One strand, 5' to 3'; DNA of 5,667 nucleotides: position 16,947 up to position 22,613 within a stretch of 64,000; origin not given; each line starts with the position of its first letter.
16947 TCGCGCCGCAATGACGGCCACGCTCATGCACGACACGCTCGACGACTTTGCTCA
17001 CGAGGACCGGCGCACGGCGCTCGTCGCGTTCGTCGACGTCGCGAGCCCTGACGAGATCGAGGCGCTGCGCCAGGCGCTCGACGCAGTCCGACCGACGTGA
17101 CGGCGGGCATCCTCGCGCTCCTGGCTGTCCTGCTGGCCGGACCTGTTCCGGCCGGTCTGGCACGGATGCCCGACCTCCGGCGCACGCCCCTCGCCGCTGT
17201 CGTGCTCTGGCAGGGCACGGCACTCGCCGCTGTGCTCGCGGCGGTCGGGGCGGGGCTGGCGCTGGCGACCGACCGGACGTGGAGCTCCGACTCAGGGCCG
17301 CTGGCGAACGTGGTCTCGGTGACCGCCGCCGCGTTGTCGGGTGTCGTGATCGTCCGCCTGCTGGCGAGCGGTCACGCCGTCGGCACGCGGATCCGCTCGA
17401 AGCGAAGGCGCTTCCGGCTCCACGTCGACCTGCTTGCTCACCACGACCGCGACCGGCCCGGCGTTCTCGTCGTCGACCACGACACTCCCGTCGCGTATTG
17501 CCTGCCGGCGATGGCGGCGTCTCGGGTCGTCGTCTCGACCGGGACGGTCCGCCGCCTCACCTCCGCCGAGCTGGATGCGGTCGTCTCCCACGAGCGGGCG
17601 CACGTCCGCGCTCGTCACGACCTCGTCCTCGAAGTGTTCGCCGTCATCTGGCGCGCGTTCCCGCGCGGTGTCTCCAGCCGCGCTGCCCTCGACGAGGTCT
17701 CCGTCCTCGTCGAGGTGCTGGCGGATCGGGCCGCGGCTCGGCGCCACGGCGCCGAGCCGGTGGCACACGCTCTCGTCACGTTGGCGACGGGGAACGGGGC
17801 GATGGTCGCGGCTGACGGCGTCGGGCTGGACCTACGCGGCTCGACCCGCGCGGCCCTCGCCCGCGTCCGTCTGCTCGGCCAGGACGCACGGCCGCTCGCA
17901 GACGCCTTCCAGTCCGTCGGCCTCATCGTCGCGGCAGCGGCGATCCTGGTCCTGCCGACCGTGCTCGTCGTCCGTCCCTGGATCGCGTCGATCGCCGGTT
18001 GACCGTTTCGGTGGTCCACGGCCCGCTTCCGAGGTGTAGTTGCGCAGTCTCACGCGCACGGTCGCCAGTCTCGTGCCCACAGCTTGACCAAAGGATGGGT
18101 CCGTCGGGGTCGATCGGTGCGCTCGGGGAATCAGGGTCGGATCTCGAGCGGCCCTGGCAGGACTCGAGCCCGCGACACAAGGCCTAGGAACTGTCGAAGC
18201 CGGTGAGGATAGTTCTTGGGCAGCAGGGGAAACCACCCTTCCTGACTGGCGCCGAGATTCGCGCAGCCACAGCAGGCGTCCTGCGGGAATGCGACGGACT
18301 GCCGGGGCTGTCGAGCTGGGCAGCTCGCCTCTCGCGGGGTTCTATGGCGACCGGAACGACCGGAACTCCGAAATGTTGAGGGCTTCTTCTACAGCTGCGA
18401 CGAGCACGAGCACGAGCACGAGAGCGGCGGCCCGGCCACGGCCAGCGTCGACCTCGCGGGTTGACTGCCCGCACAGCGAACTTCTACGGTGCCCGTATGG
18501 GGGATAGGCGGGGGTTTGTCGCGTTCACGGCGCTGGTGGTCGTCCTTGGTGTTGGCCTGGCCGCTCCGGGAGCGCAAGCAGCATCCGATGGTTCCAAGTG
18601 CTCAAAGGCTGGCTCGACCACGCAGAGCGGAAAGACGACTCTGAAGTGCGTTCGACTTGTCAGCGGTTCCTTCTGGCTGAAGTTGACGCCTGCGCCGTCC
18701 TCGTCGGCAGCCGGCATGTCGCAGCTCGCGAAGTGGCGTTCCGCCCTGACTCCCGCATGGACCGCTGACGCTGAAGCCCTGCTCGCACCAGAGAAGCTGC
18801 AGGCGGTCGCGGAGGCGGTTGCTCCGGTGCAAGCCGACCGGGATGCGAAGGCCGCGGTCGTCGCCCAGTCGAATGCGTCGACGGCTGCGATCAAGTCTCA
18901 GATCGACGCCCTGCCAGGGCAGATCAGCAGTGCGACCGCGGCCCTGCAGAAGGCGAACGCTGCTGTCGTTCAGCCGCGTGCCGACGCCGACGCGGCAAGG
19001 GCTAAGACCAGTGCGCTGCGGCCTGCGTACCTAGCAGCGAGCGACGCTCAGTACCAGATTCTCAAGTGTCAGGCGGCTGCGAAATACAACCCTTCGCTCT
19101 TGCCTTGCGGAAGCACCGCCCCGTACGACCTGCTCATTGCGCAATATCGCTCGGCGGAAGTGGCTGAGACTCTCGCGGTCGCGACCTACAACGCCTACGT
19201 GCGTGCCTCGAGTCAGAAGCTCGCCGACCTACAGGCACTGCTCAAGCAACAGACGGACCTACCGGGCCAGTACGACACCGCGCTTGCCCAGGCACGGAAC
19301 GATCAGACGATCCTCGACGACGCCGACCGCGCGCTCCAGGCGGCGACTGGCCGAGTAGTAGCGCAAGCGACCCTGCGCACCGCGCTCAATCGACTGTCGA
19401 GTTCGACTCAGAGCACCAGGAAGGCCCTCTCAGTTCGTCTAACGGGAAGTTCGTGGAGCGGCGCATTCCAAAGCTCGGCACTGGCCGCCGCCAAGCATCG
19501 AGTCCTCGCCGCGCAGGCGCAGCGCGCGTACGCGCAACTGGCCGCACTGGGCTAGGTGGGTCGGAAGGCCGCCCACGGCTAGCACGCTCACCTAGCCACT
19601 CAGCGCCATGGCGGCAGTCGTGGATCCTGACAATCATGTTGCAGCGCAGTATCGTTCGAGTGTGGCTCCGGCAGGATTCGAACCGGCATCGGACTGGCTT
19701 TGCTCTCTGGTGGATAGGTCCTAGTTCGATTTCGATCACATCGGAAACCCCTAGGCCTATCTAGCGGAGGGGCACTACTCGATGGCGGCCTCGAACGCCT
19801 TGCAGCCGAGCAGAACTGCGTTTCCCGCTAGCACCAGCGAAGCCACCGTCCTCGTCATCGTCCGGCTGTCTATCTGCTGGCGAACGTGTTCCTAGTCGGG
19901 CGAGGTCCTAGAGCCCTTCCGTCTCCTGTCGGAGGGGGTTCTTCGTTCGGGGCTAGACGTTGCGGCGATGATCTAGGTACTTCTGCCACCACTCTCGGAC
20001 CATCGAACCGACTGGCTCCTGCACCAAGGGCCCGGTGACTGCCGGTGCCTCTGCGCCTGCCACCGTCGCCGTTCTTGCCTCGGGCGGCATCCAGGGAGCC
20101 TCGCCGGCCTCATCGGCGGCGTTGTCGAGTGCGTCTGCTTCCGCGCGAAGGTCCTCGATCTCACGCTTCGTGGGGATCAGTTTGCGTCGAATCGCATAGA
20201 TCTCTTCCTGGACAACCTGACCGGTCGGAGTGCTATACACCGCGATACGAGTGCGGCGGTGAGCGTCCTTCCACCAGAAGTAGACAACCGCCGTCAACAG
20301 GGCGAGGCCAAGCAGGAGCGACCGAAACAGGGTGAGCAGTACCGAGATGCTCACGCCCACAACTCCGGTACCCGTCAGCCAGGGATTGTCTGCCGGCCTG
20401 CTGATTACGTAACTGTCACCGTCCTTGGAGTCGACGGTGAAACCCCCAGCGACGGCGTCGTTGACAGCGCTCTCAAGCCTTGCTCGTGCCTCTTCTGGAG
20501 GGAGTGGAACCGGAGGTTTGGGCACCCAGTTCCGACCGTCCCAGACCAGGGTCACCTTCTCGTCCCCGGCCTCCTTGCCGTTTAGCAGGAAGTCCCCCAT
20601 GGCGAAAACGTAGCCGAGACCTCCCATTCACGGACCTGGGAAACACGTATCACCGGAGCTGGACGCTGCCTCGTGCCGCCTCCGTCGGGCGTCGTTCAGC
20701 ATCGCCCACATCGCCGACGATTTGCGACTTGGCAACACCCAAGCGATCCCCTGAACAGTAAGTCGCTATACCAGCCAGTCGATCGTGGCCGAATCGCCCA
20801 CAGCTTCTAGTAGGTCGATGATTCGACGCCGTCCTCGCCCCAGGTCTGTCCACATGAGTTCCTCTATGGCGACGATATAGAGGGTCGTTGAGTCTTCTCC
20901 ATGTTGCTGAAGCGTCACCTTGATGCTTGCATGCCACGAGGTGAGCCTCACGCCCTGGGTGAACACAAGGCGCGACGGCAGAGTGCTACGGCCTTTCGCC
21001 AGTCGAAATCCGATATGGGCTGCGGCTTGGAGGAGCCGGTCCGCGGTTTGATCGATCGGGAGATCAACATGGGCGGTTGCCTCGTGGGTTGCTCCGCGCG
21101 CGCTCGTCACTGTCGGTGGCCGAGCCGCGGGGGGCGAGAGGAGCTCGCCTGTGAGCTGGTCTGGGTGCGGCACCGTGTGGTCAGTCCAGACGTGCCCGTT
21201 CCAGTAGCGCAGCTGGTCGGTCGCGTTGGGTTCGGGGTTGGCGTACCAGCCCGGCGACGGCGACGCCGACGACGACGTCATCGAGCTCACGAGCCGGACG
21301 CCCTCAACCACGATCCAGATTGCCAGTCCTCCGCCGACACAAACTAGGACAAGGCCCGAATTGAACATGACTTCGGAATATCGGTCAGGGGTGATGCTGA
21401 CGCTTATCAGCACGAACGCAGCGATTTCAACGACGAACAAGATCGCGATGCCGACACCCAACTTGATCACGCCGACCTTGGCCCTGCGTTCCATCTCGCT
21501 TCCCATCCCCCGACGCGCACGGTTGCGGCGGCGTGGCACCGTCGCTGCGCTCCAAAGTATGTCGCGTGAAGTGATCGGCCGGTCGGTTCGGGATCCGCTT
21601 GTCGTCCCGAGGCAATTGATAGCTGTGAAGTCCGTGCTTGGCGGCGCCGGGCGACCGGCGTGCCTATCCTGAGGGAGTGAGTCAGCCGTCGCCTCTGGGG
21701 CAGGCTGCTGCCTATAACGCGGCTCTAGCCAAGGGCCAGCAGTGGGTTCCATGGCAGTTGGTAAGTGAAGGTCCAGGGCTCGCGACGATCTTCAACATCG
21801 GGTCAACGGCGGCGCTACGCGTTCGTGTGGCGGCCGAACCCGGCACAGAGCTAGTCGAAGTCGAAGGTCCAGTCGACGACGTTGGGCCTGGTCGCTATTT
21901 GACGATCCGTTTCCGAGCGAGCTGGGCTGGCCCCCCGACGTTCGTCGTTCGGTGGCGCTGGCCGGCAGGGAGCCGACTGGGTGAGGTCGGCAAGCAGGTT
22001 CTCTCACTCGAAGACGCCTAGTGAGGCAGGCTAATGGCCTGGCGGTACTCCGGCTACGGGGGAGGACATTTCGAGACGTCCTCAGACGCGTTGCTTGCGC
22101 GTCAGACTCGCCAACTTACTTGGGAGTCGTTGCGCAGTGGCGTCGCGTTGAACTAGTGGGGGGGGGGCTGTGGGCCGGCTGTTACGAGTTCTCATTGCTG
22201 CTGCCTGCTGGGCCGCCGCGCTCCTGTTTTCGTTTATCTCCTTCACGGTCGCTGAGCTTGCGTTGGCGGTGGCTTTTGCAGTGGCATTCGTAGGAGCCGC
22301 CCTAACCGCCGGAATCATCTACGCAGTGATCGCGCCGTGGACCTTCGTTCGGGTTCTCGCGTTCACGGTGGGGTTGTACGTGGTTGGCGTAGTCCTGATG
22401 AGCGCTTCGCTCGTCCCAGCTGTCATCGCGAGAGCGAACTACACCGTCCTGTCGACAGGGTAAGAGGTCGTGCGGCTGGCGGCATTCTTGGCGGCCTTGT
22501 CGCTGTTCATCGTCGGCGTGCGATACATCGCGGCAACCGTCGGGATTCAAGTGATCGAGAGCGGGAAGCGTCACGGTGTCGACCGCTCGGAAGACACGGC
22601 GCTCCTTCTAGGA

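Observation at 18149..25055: Three copies of the tRNA-Arg(CCT) 3' end bracket two low-GC segments: tandem integrase-less islands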

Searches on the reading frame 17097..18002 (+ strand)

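Call 6: search_protein_families(library=pfam, proteins=[window:17097-18002:+], max_evalue=0.1)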
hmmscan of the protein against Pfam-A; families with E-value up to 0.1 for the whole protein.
window:17097-18002:+ (301 aa): 2 families
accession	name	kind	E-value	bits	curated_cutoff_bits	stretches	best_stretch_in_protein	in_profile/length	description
PF01435.24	Peptidase_M48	-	3.5e-09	37.2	20.3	1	122-179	24-85/186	Peptidase family M48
PF05569.17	Peptidase_M56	-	2e-05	24.4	31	1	138-184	172-217/296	BlaR1 peptidase M56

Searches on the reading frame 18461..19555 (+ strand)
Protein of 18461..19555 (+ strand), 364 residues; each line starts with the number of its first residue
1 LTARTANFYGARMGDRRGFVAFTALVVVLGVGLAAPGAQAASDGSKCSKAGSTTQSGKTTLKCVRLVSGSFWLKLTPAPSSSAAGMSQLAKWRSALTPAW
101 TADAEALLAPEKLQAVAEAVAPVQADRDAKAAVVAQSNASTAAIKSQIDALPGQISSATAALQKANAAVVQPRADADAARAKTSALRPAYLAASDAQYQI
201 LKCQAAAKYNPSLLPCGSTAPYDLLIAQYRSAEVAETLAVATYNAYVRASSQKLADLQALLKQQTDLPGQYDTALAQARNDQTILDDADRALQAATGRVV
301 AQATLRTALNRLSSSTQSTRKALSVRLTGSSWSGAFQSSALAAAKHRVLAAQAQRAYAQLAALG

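Call 6: search_protein_families(library=pfam, proteins=[window:18461-19555:+], max_evalue=0.1)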
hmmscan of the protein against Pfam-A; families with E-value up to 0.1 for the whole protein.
window:18461-19555:+ (364 aa): 1 family
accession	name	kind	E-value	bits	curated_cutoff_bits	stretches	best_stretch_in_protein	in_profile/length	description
PF07176.17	DUF1400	-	0.093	13.5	23.4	0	243-316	34-107/127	Alpha/beta hydrolase of unknown function (DUF1400)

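Call 32: search_protein_families(library=phrogs, proteins=[window:18461-19555:+], max_evalue=0.01)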
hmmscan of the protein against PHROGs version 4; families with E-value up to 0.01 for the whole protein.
window:18461-19555:+ (364 aa): 0 families

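Call 33: search_protein_families(library=padloc, proteins=[window:18461-19555:+], max_evalue=0.01)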
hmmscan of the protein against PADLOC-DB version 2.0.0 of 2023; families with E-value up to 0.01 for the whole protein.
window:18461-19555:+ (364 aa): 0 families

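Call 34: search_protein_families(library=ncbifam, proteins=[window:18461-19555:+], max_evalue=0.01)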
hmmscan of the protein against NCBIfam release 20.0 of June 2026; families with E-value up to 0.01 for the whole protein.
window:18461-19555:+ (364 aa): 0 families

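Call 85: search_protein_representatives(protein=window:18461-19555:+)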
Query: 364 residues. Proteins with E-value up to 0.001 (for the whole library): 25; up to 1e-10: 6; up to 1e-30: 3. The best 25 are listed.
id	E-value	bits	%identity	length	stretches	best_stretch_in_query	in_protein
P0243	3.4e-157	539.1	100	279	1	86-364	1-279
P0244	2.4e-151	519.9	77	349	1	13-364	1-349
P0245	2.8e-45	171.7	39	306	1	62-364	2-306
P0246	2.0e-18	83.5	29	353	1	19-363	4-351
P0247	5.4e-17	78.8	39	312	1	12-173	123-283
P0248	8.5e-13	65.0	28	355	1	24-350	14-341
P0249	2.1e-08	50.5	23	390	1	22-340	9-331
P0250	2.5e-08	50.3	23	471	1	25-274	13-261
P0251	3.2e-08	49.9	23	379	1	23-340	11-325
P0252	5.3e-08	49.2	23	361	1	33-337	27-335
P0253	8.0e-08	48.6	28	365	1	20-282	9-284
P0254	8.3e-08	48.6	37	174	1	24-147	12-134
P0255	1.4e-07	47.9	25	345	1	39-267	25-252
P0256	1.5e-07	47.8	26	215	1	19-210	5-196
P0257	3.0e-07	46.8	25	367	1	19-300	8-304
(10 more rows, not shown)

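Call 86: find_encoding_contigs(protein=P0244, flank=10000, max_places=4)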
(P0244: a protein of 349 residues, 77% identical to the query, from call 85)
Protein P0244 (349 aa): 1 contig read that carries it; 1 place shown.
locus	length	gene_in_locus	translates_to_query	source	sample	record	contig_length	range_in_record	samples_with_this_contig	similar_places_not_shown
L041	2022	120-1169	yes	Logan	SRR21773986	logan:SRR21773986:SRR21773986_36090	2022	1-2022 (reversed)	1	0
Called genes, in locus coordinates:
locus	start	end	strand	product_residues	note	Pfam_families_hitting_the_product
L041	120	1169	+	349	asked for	-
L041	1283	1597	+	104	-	-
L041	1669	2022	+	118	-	?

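Call 89: search_solved_structures(query=window:18497-19555:+, max_evalue=0.01)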
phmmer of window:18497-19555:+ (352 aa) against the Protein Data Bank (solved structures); distinct sequences matched with E-value up to 0.01: 0.

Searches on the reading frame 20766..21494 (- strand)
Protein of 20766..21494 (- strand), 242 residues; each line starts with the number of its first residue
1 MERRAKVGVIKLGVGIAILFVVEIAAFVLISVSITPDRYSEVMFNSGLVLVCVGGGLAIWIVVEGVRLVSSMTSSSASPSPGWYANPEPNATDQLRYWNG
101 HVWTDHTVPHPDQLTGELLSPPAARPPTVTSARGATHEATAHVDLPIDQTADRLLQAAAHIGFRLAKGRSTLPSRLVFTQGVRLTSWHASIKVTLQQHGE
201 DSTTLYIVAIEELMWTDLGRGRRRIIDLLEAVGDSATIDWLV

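Call 90: search_solved_structures(query=window:20766-21494:-, max_evalue=0.01)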
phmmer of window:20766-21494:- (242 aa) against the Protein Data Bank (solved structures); distinct sequences matched with E-value up to 0.01: 0.

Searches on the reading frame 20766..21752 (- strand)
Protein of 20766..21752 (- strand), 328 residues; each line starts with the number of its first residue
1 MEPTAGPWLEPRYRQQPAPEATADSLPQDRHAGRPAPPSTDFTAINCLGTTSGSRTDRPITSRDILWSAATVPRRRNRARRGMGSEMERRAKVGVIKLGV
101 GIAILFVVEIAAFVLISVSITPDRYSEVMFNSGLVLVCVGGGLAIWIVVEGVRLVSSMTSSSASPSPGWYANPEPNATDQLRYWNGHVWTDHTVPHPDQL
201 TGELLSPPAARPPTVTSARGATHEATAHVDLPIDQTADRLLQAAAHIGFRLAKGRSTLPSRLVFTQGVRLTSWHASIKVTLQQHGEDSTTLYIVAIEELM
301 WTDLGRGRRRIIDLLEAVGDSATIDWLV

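Call 6: search_protein_families(library=pfam, proteins=[window:20766-21752:-], max_evalue=0.1)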
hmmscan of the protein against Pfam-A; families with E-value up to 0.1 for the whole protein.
window:20766-21752:- (328 aa): 1 family
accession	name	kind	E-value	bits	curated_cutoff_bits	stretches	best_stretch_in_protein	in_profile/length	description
PF10708.14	DUF2510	-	4.3e-09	36.4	24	1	167-198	1-31/35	Protein of unknown function (DUF2510)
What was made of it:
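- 20766..21752 (-): DUF2510-domain membrane protein. The likely true start is M87 at 21494, giving 242 aa. It is restricted to this genome and has one paralog elsewhere in it. Pfam PF10708, E=4e-9 (call 6).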

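Call 32: search_protein_families(library=phrogs, proteins=[window:20766-21752:-], max_evalue=0.01)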
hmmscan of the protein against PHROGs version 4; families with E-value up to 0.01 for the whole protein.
window:20766-21752:- (328 aa): 1 family
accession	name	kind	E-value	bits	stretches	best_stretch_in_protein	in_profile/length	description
phrog_5066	-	unknown function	0.0032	18.2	1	162-205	22-60/84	-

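Call 33: search_protein_families(library=padloc, proteins=[window:20766-21752:-], max_evalue=0.01)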
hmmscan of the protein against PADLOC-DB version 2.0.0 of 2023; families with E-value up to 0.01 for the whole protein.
window:20766-21752:- (328 aa): 0 families

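Call 34: search_protein_families(library=ncbifam, proteins=[window:20766-21752:-], max_evalue=0.01)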
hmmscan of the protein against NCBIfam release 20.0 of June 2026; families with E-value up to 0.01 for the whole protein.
window:20766-21752:- (328 aa): 0 families

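Call 63: find_homologous_proteins(query=window:20766-21752:-, max_evalue=0.001)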
Query window:20766-21752:- (328 aa): 2 proteins with E <= 0.001 among 7535 candidates.
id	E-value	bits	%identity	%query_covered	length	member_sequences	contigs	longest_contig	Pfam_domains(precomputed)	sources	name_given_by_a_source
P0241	1.1e-216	736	100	100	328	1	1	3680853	PF10708.15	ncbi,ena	-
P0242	5.4e-122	425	82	74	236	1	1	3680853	PF10708.15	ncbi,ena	-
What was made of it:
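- The DUF2510 protein has only one other hit, a paralog in the same genome (call 63).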

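Call 65: find_encoding_contigs(protein=P0242, flank=10000, max_places=4)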
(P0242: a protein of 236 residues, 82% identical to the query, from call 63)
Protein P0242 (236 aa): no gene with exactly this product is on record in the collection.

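Call 69: list_cluster_members(proteins=[P0241, P0242, P0001])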
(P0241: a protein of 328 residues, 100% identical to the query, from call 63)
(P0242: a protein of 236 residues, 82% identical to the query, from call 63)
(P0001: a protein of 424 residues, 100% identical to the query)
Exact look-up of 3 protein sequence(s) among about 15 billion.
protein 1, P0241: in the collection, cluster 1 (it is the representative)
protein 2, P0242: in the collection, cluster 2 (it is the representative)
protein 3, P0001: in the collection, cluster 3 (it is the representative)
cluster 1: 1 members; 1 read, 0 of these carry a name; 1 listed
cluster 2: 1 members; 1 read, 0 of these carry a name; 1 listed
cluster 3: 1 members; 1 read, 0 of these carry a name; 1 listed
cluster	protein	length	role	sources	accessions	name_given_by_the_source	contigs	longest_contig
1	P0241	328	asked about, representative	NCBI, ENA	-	-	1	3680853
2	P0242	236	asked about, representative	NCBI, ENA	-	-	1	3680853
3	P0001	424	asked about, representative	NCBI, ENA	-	-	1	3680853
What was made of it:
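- Tried and rejected: Cluster look-up gave no accession (call 69).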

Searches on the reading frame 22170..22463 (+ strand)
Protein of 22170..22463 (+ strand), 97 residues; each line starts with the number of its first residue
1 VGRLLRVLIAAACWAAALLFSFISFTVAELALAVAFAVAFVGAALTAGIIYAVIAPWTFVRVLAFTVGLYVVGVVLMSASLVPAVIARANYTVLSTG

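Call 6: search_protein_families(library=pfam, proteins=[window:22170-22463:+], max_evalue=0.1)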
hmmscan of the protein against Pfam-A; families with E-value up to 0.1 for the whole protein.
window:22170-22463:+ (97 aa): 0 families

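Call 32: search_protein_families(library=phrogs, proteins=[window:22170-22463:+], max_evalue=0.01)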
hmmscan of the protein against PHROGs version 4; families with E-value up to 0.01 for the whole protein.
window:22170-22463:+ (97 aa): 0 families

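Call 33: search_protein_families(library=padloc, proteins=[window:22170-22463:+], max_evalue=0.01)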
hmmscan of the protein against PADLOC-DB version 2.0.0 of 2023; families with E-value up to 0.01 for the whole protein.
window:22170-22463:+ (97 aa): 0 families

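Call 34: search_protein_families(library=ncbifam, proteins=[window:22170-22463:+], max_evalue=0.01)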
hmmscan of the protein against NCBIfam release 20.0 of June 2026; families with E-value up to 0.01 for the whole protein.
window:22170-22463:+ (97 aa): 0 families
